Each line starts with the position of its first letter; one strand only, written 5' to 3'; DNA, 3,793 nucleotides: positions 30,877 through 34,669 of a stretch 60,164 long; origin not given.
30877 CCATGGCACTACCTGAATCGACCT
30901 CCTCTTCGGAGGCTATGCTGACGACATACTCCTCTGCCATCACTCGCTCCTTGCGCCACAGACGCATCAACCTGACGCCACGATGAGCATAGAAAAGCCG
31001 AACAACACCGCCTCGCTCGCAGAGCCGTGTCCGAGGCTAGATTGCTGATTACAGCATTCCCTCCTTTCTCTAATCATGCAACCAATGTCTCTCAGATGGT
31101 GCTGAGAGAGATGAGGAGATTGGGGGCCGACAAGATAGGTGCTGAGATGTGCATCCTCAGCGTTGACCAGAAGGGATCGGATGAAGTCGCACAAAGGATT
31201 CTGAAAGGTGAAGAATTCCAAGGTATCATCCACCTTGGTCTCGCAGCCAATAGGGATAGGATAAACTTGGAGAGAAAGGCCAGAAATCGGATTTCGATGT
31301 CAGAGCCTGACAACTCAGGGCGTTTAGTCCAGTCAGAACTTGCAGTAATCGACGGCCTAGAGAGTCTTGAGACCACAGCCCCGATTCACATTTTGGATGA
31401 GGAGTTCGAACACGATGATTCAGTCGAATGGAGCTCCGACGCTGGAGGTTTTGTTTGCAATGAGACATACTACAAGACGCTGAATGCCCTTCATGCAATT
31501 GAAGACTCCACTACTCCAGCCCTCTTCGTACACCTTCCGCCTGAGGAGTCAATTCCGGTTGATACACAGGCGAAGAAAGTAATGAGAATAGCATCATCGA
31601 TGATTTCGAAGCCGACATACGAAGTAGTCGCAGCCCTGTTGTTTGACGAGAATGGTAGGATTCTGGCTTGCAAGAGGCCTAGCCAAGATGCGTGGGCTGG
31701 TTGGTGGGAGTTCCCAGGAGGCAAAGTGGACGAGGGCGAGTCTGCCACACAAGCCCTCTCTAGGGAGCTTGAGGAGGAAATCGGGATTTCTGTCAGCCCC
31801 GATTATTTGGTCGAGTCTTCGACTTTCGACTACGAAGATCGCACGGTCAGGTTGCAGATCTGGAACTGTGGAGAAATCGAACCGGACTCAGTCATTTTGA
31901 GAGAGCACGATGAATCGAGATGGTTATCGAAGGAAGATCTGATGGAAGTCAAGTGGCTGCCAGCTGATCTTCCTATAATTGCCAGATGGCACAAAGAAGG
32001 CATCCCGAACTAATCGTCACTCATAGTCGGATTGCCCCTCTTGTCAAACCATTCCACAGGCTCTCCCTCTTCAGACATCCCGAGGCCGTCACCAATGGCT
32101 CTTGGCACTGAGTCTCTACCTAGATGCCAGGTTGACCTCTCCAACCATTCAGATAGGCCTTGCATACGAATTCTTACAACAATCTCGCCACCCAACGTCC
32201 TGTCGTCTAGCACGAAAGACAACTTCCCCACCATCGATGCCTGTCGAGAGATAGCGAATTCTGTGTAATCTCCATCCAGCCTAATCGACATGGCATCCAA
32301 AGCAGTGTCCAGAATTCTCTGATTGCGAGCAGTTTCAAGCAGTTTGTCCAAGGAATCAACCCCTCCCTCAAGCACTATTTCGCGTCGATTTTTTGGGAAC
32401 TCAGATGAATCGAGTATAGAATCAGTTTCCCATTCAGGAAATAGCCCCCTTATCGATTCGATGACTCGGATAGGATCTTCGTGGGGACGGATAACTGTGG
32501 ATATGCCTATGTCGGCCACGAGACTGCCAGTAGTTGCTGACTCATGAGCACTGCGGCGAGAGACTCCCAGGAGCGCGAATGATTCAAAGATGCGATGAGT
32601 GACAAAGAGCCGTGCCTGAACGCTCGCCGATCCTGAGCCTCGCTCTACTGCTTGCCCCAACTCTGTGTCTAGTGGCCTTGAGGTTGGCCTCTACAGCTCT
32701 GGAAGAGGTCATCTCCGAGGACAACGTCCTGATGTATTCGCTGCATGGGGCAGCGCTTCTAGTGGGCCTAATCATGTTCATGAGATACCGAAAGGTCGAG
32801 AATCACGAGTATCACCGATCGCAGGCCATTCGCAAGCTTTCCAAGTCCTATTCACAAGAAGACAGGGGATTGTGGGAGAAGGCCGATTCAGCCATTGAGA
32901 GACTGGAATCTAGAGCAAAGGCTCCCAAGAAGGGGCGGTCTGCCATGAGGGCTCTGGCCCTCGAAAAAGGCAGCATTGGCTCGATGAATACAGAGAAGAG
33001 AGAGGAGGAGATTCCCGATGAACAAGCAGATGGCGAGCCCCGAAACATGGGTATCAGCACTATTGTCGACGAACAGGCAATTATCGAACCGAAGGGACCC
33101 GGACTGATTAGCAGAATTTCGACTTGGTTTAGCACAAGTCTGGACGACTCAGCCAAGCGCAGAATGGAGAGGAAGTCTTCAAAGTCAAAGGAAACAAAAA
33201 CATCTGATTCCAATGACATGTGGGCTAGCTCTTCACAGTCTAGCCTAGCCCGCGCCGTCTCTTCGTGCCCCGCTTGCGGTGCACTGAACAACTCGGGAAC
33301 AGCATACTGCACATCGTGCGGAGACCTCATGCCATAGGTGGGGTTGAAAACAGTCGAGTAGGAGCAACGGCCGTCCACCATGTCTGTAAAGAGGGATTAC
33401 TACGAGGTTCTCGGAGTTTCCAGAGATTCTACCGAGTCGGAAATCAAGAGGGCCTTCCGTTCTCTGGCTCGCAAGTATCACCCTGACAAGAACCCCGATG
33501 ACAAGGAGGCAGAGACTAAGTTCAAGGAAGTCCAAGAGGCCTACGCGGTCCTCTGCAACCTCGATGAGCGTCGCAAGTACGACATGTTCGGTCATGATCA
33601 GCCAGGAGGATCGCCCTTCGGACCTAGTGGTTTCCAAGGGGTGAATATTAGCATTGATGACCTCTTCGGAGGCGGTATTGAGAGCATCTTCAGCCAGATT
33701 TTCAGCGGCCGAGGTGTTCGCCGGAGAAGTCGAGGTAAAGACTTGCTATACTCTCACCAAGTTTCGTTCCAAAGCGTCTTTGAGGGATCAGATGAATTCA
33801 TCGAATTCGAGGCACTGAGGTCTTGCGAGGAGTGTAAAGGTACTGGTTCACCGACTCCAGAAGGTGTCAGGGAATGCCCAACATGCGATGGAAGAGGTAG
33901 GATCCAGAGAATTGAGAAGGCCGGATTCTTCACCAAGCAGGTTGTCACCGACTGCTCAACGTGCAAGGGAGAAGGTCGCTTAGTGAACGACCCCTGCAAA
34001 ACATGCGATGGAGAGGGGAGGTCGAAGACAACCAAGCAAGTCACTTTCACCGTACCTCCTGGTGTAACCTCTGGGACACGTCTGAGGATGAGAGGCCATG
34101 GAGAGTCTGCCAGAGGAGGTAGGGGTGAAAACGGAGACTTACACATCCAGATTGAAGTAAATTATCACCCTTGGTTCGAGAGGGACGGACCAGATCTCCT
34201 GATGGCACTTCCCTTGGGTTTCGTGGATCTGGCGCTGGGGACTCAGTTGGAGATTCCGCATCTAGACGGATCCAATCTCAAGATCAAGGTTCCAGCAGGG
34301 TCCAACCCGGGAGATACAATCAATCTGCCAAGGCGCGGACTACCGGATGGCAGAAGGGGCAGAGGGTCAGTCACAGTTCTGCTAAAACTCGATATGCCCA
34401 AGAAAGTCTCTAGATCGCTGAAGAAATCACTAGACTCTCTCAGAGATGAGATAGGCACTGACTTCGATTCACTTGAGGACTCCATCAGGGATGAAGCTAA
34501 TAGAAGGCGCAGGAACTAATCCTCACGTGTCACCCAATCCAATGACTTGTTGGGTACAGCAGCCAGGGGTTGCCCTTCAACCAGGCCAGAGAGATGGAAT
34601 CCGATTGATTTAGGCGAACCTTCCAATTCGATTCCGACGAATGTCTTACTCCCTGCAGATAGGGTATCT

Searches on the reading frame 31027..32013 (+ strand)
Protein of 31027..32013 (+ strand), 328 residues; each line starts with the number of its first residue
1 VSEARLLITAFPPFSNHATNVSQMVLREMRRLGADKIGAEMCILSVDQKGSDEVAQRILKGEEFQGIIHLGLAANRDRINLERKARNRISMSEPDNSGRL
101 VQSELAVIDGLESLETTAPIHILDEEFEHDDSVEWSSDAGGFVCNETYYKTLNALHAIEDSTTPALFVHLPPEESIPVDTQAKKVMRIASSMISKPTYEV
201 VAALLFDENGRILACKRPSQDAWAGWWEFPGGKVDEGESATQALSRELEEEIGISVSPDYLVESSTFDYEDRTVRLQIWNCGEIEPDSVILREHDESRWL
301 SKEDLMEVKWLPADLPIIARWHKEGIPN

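Call 54: search_protein_families(library=pfam, proteins=[window:31027-32013:+], max_evalue=0.0001)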
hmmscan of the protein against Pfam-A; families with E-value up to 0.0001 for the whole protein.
window:31027-32013:+ (328 aa): 4 families
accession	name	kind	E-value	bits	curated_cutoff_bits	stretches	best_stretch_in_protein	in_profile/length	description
PF00293.34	NUDIX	-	5.8e-20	72.1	21.1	1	200-318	5-131/134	NUDIX domain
PF14815.12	NUDIX_4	-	1.5e-18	67.1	35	1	202-318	2-111/113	NUDIX domain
PF01470.22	Peptidase_C15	-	1.6e-15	58.1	22.7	1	5-178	2-172/204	Pyroglutamyl peptidase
PF22327.2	Nudt16-like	-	8.3e-05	23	27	0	225-260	33-69/161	U8 snoRNA-decapping enzyme-like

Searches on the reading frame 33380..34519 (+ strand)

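Call 54: search_protein_families(library=pfam, proteins=[window:33380-34519:+], max_evalue=0.0001)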
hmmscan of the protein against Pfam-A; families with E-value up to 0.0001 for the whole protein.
window:33380-34519:+ (379 aa): 4 families
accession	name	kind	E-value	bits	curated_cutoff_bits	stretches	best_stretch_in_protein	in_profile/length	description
PF01556.23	DnaJ_C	-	4.5e-32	111.6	26.6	1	124-340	3-152/152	DnaJ C terminal domain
PF00226.36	DnaJ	-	7.2e-27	93.7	27.8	1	6-68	1-63/63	DnaJ domain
PF00684.25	DnaJ_CXXCXGXG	-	2.3e-14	53.8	32.7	1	149-213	1-65/65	DnaJ central domain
PF15777.11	Anti-TRAP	-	2.8e-05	24.4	32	0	148-175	12-42/59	Tryptophan RNA-binding attenuator protein inhibitory protein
